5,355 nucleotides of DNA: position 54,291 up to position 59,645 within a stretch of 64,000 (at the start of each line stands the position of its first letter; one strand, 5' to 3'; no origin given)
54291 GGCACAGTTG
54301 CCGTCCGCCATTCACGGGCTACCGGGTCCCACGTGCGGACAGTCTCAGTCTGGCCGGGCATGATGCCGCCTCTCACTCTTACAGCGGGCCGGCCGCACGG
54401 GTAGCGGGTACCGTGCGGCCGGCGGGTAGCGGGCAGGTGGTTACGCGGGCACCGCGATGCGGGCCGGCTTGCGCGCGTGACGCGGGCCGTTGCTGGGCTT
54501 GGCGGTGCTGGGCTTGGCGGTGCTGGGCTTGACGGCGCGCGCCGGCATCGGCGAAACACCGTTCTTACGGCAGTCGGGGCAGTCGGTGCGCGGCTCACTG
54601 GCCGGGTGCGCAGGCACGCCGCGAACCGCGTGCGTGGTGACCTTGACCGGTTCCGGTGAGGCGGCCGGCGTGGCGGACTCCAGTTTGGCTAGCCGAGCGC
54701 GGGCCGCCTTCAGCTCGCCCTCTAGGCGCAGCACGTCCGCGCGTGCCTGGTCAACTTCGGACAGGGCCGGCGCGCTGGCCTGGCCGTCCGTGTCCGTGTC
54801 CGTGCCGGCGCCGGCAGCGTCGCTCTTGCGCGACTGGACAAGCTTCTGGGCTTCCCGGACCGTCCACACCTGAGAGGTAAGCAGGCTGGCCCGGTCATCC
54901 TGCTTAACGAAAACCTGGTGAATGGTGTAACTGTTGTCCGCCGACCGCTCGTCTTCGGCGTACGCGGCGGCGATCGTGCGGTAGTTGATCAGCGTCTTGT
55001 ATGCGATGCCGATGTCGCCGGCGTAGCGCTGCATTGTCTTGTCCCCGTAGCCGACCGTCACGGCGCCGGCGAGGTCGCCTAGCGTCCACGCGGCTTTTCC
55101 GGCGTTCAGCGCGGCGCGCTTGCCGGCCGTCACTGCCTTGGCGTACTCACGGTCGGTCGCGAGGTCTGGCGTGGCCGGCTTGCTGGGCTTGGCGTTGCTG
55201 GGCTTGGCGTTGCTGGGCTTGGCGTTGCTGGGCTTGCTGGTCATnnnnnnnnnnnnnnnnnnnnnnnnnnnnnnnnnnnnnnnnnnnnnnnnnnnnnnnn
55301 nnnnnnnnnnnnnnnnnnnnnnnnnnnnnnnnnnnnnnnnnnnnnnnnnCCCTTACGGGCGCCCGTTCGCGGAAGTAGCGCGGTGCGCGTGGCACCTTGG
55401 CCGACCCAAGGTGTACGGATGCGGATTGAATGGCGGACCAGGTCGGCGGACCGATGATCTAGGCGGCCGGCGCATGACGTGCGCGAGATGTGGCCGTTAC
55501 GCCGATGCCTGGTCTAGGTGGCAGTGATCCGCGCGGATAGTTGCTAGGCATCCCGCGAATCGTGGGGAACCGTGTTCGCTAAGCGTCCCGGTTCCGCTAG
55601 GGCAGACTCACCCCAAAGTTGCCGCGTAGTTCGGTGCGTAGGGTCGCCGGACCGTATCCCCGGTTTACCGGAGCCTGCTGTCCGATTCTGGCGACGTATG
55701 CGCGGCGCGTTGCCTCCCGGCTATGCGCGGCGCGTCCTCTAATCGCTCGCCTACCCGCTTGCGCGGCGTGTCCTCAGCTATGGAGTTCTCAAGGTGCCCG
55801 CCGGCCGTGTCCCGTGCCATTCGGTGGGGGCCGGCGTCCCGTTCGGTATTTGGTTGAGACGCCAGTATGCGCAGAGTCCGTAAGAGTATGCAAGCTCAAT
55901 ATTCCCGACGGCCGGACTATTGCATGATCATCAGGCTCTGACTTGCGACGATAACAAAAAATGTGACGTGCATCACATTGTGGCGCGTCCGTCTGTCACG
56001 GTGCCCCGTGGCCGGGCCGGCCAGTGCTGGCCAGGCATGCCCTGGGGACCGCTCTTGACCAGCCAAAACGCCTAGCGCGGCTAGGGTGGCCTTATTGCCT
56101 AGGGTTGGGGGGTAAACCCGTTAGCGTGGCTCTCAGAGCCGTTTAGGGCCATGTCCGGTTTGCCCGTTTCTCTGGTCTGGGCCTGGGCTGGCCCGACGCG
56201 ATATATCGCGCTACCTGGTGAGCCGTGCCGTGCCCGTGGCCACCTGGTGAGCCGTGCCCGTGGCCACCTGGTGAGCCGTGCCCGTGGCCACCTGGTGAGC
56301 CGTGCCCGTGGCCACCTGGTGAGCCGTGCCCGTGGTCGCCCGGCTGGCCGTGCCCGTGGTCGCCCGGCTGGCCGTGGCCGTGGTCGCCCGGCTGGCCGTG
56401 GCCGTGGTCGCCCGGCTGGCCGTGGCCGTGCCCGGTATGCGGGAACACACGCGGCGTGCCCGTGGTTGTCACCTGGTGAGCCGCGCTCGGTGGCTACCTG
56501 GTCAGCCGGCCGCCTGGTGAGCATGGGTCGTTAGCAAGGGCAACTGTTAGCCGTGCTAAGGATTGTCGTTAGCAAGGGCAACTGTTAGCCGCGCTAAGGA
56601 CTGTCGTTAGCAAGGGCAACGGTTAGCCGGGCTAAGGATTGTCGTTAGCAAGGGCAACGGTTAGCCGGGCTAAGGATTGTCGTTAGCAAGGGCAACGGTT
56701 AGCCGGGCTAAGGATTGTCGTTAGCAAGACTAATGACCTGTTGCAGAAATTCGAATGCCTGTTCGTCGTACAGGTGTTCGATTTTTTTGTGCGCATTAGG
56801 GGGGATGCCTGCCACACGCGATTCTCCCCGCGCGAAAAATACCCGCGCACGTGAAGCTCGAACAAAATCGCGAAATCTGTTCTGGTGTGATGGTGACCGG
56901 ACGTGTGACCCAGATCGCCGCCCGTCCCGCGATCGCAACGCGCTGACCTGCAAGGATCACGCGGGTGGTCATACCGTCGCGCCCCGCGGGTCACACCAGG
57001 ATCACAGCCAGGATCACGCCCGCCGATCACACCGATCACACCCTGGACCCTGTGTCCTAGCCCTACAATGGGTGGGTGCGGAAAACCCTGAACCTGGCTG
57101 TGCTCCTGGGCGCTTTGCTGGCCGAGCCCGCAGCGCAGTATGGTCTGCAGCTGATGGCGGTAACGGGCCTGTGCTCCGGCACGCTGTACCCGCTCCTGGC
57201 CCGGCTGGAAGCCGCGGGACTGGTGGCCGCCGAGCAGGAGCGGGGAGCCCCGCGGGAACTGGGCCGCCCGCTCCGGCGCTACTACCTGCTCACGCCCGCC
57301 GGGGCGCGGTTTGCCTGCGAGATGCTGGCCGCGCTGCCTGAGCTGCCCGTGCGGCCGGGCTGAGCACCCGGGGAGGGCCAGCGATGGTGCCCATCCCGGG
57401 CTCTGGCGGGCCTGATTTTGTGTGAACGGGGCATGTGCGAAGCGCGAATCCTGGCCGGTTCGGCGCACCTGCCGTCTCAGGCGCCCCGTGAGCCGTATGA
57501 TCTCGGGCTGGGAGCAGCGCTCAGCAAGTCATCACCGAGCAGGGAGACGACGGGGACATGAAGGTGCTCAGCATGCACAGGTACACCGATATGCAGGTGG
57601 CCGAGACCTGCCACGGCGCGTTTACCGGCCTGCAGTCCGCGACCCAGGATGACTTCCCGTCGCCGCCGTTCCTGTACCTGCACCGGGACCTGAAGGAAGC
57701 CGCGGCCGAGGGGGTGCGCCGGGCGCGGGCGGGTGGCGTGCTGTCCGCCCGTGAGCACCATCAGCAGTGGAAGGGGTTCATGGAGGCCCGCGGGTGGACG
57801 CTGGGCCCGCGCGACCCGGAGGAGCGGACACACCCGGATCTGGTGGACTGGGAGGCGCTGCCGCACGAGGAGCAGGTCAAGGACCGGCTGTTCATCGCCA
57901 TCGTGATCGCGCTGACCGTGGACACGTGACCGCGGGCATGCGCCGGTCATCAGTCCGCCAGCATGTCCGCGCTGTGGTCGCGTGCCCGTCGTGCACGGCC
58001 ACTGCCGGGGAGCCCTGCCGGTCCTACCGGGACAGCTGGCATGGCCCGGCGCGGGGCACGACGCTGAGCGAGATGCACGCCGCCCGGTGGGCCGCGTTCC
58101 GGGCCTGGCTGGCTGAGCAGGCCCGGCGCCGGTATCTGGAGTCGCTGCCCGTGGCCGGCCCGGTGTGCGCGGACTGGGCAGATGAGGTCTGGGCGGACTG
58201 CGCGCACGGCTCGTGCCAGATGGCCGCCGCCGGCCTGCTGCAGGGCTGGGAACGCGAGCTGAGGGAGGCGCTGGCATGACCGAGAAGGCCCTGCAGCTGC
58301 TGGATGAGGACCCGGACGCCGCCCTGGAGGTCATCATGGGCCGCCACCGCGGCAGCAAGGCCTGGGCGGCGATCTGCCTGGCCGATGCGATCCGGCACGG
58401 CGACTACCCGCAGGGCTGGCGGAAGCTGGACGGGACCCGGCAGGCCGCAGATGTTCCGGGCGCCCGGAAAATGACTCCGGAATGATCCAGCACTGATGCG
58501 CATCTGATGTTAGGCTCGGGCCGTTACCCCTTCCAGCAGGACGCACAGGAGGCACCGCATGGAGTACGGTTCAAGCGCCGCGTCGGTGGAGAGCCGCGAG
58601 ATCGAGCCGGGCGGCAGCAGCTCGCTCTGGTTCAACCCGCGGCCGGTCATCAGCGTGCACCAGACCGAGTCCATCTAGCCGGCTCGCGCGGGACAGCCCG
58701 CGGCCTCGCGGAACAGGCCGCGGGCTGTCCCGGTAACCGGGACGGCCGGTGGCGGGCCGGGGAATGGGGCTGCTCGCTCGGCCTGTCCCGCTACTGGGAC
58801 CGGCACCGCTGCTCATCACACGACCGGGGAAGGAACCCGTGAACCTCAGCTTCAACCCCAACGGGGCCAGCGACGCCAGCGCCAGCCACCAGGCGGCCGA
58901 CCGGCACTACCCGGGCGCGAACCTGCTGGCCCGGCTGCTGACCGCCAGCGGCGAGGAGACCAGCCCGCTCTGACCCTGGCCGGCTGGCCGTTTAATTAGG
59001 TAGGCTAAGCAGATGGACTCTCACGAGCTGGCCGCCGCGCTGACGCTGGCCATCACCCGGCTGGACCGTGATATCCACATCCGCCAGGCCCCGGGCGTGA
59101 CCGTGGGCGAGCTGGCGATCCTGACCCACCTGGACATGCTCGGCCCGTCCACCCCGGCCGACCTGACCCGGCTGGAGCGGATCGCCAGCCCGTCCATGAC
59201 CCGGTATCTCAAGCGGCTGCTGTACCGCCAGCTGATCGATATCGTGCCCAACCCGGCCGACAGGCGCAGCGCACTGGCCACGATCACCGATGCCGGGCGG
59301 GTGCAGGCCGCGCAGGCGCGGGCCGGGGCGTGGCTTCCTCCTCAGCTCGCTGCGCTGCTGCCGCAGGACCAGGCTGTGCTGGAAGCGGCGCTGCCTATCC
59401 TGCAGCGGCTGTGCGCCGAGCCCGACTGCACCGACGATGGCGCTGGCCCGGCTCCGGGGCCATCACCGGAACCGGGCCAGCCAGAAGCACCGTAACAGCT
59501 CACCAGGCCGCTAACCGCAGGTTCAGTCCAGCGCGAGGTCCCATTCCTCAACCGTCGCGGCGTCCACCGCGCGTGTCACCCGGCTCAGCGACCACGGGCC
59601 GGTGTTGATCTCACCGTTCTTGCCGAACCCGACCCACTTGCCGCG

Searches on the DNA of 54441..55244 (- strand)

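Call 122: search_rna_families(sources=[L254, L255], threshold=gathering, show_alignments=2)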
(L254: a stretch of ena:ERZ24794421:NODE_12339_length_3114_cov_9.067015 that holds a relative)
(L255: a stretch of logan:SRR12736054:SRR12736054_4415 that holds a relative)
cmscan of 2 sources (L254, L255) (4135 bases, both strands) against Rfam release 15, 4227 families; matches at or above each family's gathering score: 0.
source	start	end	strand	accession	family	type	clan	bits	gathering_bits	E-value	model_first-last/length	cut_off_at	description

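Call 123: search_rna_families(source=L254, threshold=evalue, max_evalue=1, show_alignments=2)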
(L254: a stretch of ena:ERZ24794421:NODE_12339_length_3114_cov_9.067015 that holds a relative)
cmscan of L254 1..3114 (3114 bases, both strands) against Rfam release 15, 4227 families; matches with E-value up to 1: 4.
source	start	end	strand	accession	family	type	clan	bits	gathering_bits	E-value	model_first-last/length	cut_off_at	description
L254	2514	2604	+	RF02276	Hammerhead_II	Gene; ribozyme;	CL00010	30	37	0.0024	1-66/66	no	Hammerhead ribozyme (type II)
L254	1047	1135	+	RF02276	Hammerhead_II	Gene; ribozyme;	CL00010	26.6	37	0.018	1-66/66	no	Hammerhead ribozyme (type II)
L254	1561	1617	-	RF03847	mir-1538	Gene; miRNA;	-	22.6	78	0.3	1-58/58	no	mir-1538 microRNA precursor family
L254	1097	1126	+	RF01734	Fluoride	Cis-reg; riboswitch;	-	15.2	34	0.83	10-55/64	no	Fluoride riboswitch aptamer (crcB RNA motif)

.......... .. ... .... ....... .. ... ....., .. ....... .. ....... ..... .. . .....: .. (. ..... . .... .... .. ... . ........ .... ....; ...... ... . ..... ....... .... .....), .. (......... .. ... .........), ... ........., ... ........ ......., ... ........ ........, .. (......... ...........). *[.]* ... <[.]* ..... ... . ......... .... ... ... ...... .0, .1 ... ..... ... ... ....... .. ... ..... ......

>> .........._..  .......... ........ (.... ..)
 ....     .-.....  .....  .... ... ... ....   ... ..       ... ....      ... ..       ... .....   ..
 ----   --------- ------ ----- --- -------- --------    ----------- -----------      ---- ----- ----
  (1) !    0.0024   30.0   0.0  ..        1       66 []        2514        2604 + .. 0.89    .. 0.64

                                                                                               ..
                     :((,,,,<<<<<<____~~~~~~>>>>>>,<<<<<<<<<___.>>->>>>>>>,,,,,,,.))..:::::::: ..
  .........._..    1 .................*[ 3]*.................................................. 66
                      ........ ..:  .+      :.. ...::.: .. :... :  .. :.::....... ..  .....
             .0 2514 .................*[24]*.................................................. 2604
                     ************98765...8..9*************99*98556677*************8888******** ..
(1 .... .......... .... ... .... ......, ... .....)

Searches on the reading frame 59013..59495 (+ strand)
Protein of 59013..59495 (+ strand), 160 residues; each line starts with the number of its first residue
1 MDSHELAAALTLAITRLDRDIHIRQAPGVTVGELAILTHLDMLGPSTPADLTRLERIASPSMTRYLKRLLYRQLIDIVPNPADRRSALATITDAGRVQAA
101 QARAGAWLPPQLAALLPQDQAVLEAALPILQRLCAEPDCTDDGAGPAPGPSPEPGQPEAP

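Call 71: search_protein_families(library=pfam, proteins=[window:59013-59495:+], max_evalue=0.01)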
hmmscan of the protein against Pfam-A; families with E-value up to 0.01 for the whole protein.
window:59013-59495:+ (160 aa): 3 families
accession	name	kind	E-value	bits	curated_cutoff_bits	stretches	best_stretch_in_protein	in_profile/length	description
PF01047.28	MarR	-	3.5e-08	33.7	24.6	1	30-86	2-58/59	MarR family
PF12802.13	MarR_2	-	1.9e-07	31.6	27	1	28-86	2-61/61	MarR family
PF13463.12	HTH_27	-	0.00022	21.9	22.2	1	33-95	5-68/68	Winged helix DNA-binding domain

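Call 72: find_homologous_proteins(query=window:59013-59495:+)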
Query window:59013-59495:+ (160 aa): 409 proteins with E <= 0.001 among 2665 candidates; the best 120 are listed.
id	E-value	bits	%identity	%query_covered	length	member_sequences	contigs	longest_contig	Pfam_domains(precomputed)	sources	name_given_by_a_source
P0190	8.1e-96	336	100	100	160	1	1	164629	PF01047.29,PF12802.14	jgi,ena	-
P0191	1.8e-15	75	41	81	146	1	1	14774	PF01047.29,PF13463.13,PF12802.14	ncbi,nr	ncbi:MAG TPA: MarR family transcriptional regulator [Mycobacteriales bacterium]|nr:MarR family trans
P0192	5.9e-15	74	41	81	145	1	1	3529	PF01047.29,PF12802.14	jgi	jgi:DNA-binding MarR family transcriptional regulator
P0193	1.0e-13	70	38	81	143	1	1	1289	PF01047.29,PF12802.14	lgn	-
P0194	3.4e-13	68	37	88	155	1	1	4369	PF01047.29,PF13463.13,PF12802.14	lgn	-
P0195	5.8e-13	67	43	68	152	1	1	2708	PF01047.29,PF12802.14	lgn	-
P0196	6.7e-13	67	42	82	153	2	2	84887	PF01047.29,PF12802.14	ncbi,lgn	ncbi:MAG TPA: MarR family transcriptional regulator [Acidimicrobiia bacterium]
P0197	7.8e-13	67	41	81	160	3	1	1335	PF01047.29,PF12802.14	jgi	jgi:DNA-binding MarR family transcriptional regulator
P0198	1.2e-12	66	45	68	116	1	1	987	PF01047.29,PF12802.14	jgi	jgi:DNA-binding MarR family transcriptional regulator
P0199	1.5e-12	66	37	86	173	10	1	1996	PF01047.29,PF12802.14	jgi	-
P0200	1.6e-12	66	40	61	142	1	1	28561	PF01047.29,PF13463.13,PF12802.14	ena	-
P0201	2.6e-12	65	40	78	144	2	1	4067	PF01047.29,PF13463.13,PF12802.14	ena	-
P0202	3.3e-12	65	43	66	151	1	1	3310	PF01047.29,PF12802.14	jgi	jgi:DNA-binding MarR family transcriptional regulator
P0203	3.3e-12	65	40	69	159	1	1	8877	PF01047.29,PF12802.14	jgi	jgi:DNA-binding MarR family transcriptional regulator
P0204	3.5e-12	65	40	69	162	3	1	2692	PF01047.29,PF12802.14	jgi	jgi:DNA-binding MarR family transcriptional regulator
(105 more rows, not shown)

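Call 85: search_protein_families(library=phrogs, proteins=[window:59013-59495:+], max_evalue=0.01)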
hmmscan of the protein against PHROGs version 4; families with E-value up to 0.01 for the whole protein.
window:59013-59495:+ (160 aa): 0 families
